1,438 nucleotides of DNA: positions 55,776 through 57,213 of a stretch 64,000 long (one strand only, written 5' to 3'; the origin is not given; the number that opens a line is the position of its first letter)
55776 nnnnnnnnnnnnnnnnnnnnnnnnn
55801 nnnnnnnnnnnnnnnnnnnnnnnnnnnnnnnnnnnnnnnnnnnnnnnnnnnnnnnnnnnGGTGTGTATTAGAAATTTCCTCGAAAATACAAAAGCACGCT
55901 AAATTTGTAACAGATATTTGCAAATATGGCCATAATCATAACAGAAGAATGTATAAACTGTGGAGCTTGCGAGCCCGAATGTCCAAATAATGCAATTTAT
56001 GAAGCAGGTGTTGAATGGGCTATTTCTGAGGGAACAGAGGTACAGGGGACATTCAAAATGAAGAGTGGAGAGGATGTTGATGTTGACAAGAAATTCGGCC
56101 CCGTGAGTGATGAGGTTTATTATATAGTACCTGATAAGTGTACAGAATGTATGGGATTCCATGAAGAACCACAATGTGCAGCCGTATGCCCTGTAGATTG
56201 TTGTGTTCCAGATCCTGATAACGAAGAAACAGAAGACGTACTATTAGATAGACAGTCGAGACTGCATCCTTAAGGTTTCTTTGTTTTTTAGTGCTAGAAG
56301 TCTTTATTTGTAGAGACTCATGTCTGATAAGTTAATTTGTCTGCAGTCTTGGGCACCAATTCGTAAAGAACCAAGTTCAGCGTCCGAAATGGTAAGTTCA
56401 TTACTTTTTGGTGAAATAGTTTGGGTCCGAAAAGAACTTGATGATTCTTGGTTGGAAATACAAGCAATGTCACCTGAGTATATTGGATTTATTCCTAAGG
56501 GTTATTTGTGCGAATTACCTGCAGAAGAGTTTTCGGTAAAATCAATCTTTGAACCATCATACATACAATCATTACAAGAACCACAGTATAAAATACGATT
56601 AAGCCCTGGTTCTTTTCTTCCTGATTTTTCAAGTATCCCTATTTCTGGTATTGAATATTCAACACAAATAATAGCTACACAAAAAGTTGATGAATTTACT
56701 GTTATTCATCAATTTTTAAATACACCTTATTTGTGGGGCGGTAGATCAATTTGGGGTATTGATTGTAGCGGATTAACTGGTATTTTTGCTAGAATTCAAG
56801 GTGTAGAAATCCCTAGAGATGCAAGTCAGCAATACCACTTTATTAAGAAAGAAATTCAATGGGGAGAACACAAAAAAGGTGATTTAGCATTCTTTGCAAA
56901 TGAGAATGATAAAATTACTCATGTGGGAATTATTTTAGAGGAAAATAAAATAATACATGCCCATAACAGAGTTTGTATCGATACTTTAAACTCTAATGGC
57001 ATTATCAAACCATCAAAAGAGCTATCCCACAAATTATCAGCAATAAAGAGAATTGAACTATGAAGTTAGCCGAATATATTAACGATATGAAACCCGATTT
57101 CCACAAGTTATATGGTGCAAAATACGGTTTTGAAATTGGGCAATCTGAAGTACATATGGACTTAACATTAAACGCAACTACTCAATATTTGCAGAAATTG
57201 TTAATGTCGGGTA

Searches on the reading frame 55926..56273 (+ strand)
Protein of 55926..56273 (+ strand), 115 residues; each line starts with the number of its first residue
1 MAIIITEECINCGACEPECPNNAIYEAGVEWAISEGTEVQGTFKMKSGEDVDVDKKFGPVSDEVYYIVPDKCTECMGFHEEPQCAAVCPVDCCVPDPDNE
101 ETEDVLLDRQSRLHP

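Call 8: search_protein_families(library=pfam, proteins=[window:55926-56273:+])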
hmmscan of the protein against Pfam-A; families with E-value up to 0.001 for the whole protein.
window:55926-56273:+ (115 aa): 9 families
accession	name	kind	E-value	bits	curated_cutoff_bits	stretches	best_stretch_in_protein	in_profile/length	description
PF12838.12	Fer4_7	-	6.7e-08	33.3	27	1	9-92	2-52/52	4Fe-4S dicluster domain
PF00037.32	Fer4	-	7.9e-08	32.3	21.1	1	3-25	2-24/24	4Fe-4S binding domain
PF12797.12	Fer4_2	-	4.1e-07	30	24.5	1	3-20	4-21/22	4Fe-4S binding domain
PF13187.11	Fer4_9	-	6.6e-07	29.7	27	1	8-91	1-50/52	4Fe-4S dicluster domain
PF13183.11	Fer4_8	-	1.1e-06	29.5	27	1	7-91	3-67/68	4Fe-4S dicluster domain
PF13237.11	Fer4_10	-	1.6e-05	25.2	25.5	1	3-89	3-53/53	4Fe-4S dicluster domain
PF12800.12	Fer4_4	-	2.4e-05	24.7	24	1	6-21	1-16/17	4Fe-4S binding domain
PF12837.12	Fer4_6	-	0.00014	22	25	0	9-24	9-24/24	4Fe-4S binding domain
PF12798.12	Fer4_3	-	0.0003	21.8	27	0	9-23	1-15/15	4Fe-4S binding domain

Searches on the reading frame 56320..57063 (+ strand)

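Call 8: search_protein_families(library=pfam, proteins=[window:56320-57063:+])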
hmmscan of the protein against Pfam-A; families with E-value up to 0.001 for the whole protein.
window:56320-57063:+ (247 aa): 3 families
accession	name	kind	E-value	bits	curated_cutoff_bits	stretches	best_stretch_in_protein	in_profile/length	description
PF00877.26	NLPC_P60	-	3.1e-22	79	23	1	135-228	2-96/105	NlpC/P60 family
PF18348.7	SH3_16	-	2.2e-06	27.8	25.8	1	14-60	1-46/49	Bacterial dipeptidyl-peptidase Sh3 domain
PF08239.17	SH3_3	-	0.00075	20.1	27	0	14-63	5-53/54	Bacterial SH3 domain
